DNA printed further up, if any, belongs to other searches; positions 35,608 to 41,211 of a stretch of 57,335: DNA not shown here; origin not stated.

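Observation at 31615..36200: Tandem segmental duplication creating mosaic paralogs of T9SS cargo genes, with a gene-fragment relic and a dispersed repeat at the junction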

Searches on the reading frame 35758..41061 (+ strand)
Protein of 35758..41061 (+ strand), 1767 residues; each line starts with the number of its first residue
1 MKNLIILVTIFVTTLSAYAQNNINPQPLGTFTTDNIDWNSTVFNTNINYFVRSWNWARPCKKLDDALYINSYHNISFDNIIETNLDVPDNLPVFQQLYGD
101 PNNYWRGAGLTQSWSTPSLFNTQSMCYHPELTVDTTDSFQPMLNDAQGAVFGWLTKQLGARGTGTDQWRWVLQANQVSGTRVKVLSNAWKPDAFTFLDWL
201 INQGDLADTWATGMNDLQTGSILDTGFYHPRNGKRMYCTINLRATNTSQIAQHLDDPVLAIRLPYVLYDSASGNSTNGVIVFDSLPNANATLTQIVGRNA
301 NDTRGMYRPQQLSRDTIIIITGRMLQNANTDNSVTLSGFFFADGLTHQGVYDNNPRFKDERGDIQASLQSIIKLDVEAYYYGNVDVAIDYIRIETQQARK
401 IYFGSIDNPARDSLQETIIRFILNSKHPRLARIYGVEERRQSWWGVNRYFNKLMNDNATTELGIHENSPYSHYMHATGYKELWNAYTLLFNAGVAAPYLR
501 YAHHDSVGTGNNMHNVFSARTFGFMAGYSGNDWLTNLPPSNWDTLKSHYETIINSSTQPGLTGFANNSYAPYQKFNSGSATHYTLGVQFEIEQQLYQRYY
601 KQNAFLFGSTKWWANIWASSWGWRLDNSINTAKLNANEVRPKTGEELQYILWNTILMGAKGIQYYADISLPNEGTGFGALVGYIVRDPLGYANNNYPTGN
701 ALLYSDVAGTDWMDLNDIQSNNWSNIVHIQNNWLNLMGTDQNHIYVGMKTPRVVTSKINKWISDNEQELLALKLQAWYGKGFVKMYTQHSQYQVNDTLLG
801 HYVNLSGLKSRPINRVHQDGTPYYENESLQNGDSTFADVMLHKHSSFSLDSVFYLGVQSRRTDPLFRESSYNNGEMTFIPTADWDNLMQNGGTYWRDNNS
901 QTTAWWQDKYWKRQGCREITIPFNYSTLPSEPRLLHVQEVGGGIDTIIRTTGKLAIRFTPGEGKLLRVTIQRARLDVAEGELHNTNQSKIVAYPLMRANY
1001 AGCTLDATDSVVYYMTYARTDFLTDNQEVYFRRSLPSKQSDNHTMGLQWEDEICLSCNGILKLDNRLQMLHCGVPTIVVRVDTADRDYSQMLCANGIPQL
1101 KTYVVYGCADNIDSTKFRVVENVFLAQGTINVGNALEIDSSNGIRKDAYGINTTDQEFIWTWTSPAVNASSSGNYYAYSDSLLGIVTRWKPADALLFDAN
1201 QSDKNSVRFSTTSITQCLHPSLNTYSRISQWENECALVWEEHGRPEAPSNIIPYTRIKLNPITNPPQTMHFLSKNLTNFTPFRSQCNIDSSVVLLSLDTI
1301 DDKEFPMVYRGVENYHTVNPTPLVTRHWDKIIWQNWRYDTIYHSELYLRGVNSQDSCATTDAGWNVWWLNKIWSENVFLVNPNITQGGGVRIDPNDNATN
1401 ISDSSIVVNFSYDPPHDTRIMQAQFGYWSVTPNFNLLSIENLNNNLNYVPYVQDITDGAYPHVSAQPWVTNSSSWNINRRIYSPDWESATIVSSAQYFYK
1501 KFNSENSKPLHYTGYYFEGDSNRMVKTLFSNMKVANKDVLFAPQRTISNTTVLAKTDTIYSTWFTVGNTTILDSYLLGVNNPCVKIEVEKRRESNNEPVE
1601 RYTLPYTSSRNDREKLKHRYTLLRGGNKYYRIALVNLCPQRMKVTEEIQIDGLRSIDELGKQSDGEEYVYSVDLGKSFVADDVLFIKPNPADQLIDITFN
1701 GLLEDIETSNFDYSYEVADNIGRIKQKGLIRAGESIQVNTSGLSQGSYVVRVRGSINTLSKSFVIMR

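Call 5: search_protein_families(library=pfam, proteins=[window:35758-41061:+], max_evalue=0.01)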
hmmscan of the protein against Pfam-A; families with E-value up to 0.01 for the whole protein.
window:35758-41061:+ (1767 aa): 1 family
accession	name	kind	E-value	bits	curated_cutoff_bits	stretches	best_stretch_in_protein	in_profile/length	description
PF18962.6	Por_Secre_tail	-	6.2e-06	26.9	27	1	1688-1765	3-75/75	Secretion system C-terminal sorting domain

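Call 33: find_homologous_proteins(query=window:35758-41061:+, max_evalue=1e-10)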
Query window:35758-41061:+ (1767 aa): 8 proteins with E <= 1e-10 among 5697 candidates.
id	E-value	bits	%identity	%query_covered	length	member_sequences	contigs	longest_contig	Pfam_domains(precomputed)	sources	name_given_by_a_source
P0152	0.0e+0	4153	100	100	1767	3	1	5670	PF18962.8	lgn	-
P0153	0.0e+0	1099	40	96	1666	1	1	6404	-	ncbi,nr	ncbi:MAG: hypothetical protein JNJ85_02960, partial [Candidatus Kapabacteria bacterium]|nr:hypotheti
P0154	2.2e-168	580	29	100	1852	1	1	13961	-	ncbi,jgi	ncbi:MAG: hypothetical protein ABSG15_02025 [FCB group bacterium]|jgi:hypothetical protein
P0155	2.8e-117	411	31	59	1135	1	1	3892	-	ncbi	-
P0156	1.2e-113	399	32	55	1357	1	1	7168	PF18962.8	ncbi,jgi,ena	jgi:hypothetical protein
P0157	3.4e-94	334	30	54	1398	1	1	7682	PF18962.8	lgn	-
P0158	1.7e-93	332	30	54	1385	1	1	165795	PF18962.8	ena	-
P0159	8.9e-89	316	25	93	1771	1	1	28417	PF18962.8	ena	-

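Call 34: find_encoding_contigs(protein=P0152, flank=10000, max_places=10)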
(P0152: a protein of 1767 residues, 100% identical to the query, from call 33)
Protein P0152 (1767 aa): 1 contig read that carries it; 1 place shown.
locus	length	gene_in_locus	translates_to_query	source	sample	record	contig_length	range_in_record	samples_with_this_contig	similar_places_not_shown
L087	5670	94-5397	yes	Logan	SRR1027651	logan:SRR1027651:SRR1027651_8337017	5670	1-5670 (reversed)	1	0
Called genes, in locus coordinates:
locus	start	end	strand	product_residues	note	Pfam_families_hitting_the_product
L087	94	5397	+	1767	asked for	PF18962:Por_Secre_tail (weak)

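Call 35: find_encoding_contigs(protein=P0153, flank=10000, max_places=6)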
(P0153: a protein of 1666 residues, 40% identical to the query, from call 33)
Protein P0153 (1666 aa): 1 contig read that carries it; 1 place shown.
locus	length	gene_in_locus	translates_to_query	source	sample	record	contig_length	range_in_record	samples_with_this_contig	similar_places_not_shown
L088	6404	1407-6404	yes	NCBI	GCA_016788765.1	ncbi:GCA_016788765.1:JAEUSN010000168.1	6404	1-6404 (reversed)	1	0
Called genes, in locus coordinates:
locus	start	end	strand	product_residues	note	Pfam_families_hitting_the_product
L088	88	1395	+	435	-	PF18962:Por_Secre_tail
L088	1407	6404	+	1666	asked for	?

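Call 36: list_cluster_members(proteins=[window:35758-41061:+, window:33387-33860:+, window:32064-33374:+, window:34429-35745:+])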
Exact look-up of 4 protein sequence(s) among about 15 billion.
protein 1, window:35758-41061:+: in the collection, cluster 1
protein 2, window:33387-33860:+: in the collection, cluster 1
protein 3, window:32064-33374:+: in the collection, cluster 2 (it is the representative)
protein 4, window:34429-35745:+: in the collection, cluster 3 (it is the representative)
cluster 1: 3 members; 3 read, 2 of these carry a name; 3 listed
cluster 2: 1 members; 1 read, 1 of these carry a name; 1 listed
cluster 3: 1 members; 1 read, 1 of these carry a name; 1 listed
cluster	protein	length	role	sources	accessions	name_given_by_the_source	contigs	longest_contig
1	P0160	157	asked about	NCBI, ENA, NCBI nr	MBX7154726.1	MAG: hypothetical protein K1X91_07160 [Bacteriodetes bacterium] | hypothetical protein [Bacteroidota bacterium]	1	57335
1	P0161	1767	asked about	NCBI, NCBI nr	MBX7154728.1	MAG: T9SS type A sorting domain-containing protein [Bacteriodetes bacterium] | T9SS type A sorting domain-containing protein [Bacteroidota bacterium]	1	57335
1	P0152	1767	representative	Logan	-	-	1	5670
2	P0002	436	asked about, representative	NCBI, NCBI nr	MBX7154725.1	MAG: T9SS type A sorting domain-containing protein [Bacteriodetes bacterium] | T9SS type A sorting domain-containing protein [Bacteroidota bacterium]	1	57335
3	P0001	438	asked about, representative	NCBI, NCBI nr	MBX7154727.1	MAG: T9SS type A sorting domain-containing protein [Bacteriodetes bacterium] | T9SS type A sorting domain-containing protein [Bacteroidota bacterium]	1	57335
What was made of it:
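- On T9SS type A cargo protein: NCBI names it a T9SS sorting-domain protein (call 36).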

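Call 81: find_homologous_proteins(query=L088:88-1395:+, max_evalue=0.001)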
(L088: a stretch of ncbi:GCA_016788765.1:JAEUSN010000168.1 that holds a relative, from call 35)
Query L088:88-1395:+ (435 aa): 2 proteins with E <= 0.001 among 5338 candidates.
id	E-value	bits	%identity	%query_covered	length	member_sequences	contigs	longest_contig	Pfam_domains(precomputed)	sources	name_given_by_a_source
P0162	1.2e-293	992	100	100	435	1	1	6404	PF18962.8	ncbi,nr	ncbi:MAG: T9SS type A sorting domain-containing protein [Candidatus Kapabacteria bacterium]|nr:T9SS 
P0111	3.8e-160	552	62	100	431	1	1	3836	PF18962.8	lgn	-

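Call 87: search_protein_families(library=ncbifam, proteins=[window:35758-41061:+], max_evalue=0.01)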
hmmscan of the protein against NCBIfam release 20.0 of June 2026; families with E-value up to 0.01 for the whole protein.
window:35758-41061:+ (1767 aa): 1 family
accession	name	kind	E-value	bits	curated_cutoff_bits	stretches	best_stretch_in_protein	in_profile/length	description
TIGR04183.1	Por_Secre_tail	domain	0.0021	18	23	1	1688-1765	3-71/72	T9SS type A sorting domain-containing protein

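Call 94: find_encoding_contigs(protein=window:35758-41061:+, flank=10000, max_places=10)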
Protein window:35758-41061:+ (1767 aa): no gene with exactly this product is on record in the collection.
